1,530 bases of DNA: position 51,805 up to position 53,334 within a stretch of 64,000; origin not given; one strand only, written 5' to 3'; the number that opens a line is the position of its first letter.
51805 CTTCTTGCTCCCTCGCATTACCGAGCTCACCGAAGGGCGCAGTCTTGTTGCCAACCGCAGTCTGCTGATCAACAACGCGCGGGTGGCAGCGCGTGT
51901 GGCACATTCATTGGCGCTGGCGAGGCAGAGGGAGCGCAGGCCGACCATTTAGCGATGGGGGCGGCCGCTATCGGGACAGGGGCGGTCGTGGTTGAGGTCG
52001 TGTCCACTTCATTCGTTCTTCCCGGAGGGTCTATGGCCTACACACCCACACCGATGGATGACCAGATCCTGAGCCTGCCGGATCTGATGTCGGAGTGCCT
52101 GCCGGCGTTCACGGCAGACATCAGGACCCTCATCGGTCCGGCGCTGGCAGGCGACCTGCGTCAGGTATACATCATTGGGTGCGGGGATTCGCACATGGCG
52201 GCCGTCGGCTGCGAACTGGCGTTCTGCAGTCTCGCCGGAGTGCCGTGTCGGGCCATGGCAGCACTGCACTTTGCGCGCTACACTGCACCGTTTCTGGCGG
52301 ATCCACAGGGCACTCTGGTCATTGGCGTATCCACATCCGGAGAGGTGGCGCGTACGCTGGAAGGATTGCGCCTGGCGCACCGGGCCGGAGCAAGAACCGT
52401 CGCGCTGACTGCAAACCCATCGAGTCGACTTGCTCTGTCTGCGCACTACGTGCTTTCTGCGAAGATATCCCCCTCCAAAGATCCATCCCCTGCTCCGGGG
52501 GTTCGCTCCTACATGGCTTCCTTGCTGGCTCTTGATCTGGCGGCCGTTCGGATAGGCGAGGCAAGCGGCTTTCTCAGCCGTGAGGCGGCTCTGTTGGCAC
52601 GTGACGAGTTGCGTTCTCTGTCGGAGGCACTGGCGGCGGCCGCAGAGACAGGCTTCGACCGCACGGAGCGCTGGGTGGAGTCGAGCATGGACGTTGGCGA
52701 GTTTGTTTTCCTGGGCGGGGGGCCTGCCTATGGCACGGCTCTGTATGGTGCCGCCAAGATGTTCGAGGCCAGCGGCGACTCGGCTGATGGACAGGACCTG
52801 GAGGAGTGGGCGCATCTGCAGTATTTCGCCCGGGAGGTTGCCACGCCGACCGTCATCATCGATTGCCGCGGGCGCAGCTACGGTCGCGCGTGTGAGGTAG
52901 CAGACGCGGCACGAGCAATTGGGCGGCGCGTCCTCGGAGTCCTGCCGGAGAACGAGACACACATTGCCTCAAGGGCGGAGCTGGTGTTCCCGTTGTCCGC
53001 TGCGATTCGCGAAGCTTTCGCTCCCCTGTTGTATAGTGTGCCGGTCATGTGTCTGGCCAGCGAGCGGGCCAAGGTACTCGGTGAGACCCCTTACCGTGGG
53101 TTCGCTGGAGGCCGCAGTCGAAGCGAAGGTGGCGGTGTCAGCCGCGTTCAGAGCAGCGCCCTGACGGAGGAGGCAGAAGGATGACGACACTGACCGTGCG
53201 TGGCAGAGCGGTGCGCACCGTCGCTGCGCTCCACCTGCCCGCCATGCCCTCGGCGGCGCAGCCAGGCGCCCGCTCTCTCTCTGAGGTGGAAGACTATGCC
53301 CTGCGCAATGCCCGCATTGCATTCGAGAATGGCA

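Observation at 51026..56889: psuG-SIS-BtpA-PfkB-CoA-transferase A/B: candidate undescribed catabolic pathway for a modified nucleoside or C-/N-glycoside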

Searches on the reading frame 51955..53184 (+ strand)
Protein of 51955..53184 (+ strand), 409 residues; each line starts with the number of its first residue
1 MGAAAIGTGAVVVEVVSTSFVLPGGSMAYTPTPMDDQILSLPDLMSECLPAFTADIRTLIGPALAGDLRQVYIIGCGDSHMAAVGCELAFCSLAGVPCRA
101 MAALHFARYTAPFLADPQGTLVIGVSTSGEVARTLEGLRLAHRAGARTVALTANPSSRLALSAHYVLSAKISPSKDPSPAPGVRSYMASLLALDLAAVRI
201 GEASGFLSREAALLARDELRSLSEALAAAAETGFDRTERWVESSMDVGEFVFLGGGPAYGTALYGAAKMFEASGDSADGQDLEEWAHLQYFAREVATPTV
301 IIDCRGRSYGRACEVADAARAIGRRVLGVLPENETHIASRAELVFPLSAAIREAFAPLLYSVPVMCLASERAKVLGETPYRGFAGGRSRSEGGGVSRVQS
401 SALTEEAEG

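Call 3: search_protein_families(library=pfam, proteins=[window:51955-53184:+])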
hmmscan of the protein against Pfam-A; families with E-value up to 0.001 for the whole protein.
window:51955-53184:+ (409 aa): 2 families
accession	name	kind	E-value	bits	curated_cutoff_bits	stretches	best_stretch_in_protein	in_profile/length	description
PF01380.27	SIS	-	4.1e-18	65.9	25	1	69-199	6-131/131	SIS domain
PF13580.11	SIS_2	-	0.00068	20.1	27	0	120-152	105-137/138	SIS domain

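Call 4: search_protein_families(library=ncbifam, proteins=[window:51955-53184:+])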
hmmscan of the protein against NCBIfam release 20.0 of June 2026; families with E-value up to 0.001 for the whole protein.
window:51955-53184:+ (409 aa): 11 families
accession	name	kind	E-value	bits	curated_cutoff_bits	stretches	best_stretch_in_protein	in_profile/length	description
NF001484.0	PRK00331.1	subfamily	1.1e-25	90.1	381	1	62-376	280-585/601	isomerizing glutamine--fructose-6-phosphate transaminase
TIGR01135.1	glmS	equivalog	2.2e-25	89.2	418.05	1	57-376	280-591/607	glutamine--fructose-6-phosphate transaminase (isomerizing)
NF046059.1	NagB_SO3506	equivalog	6.4e-10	38.9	430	1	67-268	37-221/330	glucosamine-6-phosphate deaminase NagB-II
NF008458.0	PRK11337.1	equivalog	5.2e-07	28.9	378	1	72-170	145-240/293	MurR/RpiR family transcriptional regulator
NF010701.0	PRK14101.1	equivalog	5.8e-07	28.1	920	1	68-169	468-565/638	bifunctional transcriptional regulator/glucokinase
TIGR03127.2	RuMP_HxlB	equivalog_domain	6.2e-06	26.2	160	1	118-191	72-144/178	6-phospho-3-hexuloisomerase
NF003915.0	PRK05441.1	subfamily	2.3e-05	23.6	168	1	120-172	133-185/300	N-acetylmuramic acid 6-phosphate etherase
NF040776.2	AlsR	equivalog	5.5e-05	22.2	400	1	72-169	133-227/279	transcriptional repressor AlsR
TIGR00274.1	TIGR00274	equivalog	9.9e-05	21.5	302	1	121-167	129-175/291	N-acetylmuramic acid 6-phosphate etherase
NF009222.0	PRK12570.1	subfamily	0.00017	20.5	255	1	121-173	141-193/307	N-acetylmuramic acid 6-phosphate etherase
NF008481.0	PRK11382.1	equivalog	0.0003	20.1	430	1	58-168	34-142/340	fructoselysine 6-phosphate deglycase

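Call 23: search_solved_structures(query=window:51955-53184:+, max_evalue=0.001)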
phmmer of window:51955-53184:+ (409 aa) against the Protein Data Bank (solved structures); distinct sequences matched with E-value up to 0.001: 25.
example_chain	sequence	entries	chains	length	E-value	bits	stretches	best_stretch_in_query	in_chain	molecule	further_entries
1moq_A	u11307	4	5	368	1.3e-15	60.5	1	64-376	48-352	GLUCOSAMINE 6-PHOSPHATE SYNTHASE | Glutamine--fructose-6-phosphate aminotransferase [isomerizing]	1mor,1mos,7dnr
1jxa_A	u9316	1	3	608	4.1e-15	58.9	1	64-376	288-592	glucosamine 6-phosphate synthase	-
4amv_A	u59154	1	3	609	4.1e-15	58.9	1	64-376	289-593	GLUCOSAMINE--FRUCTOSE-6-PHOSPHATE AMINOTRANSFERASE [ISOMER IZING]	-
3ooj_A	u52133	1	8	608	4.7e-15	58.7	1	64-376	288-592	Glucosamine/fructose-6-phosphate aminotransferase, isomerizing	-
2j6h_A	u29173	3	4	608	4.7e-15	58.7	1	64-376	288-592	GLUCOSAMINE-FRUCTOSE-6-PHOSPHATE AMINOTRANSFERASE | GLUCOSAMINE--FRUCTOSE-6-PHOSPHATE AMINOTRANSFERASE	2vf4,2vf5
3g68_A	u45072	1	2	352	1.2e-10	44.2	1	56-303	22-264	Putative phosphosugar isomerase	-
3tbf_A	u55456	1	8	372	6.5e-10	41.8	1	68-372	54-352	Glucosamine--fructose-6-phosphate aminotransferase [isomerizing]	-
2zj3_A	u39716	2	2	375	7.2e-08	35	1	69-342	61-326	Glucosamine--fructose-6-phosphate aminotransferase [isomerizing] 1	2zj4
2v4m_A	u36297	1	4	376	7.2e-08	35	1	69-342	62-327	GLUCOSAMINE--FRUCTOSE-6-PHOSPHATE AMINOTRANSFERASE [ISOMERIZING] 1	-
6r4i_A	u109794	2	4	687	2.6e-07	33.2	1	69-339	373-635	Glutamine--fructose-6-phosphate aminotransferase [isomerizing] 1 | Glutamine--fructose-6-phosphate-aminotransferase [isomerizing] 1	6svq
6r4h_A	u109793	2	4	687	3.3e-07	32.9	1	69-339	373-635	Glutamine--fructose-6-phosphate aminotransferase [isomerizing] 1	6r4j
7ndl_A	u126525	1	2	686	3.4e-07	32.8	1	69-339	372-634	Isoform 2 of Glutamine-fructose-6-phosphate aminotransferase [isomerizing] 1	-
6r4e_A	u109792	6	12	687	3.4e-07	32.8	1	69-339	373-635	Glutamine--fructose-6-phosphate aminotransferase [isomerizing] 1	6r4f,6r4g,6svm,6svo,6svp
6zmj_A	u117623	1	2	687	3.4e-07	32.8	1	69-339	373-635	Glutamine--fructose-6-phosphate aminotransferase [isomerizing] 1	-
6zmk_A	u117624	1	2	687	3.6e-07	32.8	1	69-339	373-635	Glutamine--fructose-6-phosphate aminotransferase [isomerizing] 1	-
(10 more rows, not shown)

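Call 43: search_solved_structures(query=window:51955-53184:+, max_evalue=1e-14, show_alignments=1)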
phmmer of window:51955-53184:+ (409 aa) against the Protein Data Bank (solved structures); distinct sequences matched with E-value up to 1e-14: 5.
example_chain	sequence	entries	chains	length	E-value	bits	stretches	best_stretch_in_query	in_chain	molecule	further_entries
1moq_A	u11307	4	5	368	1.3e-15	60.5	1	64-376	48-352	GLUCOSAMINE 6-PHOSPHATE SYNTHASE | Glutamine--fructose-6-phosphate aminotransferase [isomerizing]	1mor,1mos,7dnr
1jxa_A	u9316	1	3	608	4.1e-15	58.9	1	64-376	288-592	glucosamine 6-phosphate synthase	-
4amv_A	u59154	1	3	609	4.1e-15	58.9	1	64-376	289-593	GLUCOSAMINE--FRUCTOSE-6-PHOSPHATE AMINOTRANSFERASE [ISOMER IZING]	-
3ooj_A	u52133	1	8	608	4.7e-15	58.7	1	64-376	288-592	Glucosamine/fructose-6-phosphate aminotransferase, isomerizing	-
2j6h_A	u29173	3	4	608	4.7e-15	58.7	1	64-376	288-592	GLUCOSAMINE-FRUCTOSE-6-PHOSPHATE AMINOTRANSFERASE | GLUCOSAMINE--FRUCTOSE-6-PHOSPHATE AMINOTRANSFERASE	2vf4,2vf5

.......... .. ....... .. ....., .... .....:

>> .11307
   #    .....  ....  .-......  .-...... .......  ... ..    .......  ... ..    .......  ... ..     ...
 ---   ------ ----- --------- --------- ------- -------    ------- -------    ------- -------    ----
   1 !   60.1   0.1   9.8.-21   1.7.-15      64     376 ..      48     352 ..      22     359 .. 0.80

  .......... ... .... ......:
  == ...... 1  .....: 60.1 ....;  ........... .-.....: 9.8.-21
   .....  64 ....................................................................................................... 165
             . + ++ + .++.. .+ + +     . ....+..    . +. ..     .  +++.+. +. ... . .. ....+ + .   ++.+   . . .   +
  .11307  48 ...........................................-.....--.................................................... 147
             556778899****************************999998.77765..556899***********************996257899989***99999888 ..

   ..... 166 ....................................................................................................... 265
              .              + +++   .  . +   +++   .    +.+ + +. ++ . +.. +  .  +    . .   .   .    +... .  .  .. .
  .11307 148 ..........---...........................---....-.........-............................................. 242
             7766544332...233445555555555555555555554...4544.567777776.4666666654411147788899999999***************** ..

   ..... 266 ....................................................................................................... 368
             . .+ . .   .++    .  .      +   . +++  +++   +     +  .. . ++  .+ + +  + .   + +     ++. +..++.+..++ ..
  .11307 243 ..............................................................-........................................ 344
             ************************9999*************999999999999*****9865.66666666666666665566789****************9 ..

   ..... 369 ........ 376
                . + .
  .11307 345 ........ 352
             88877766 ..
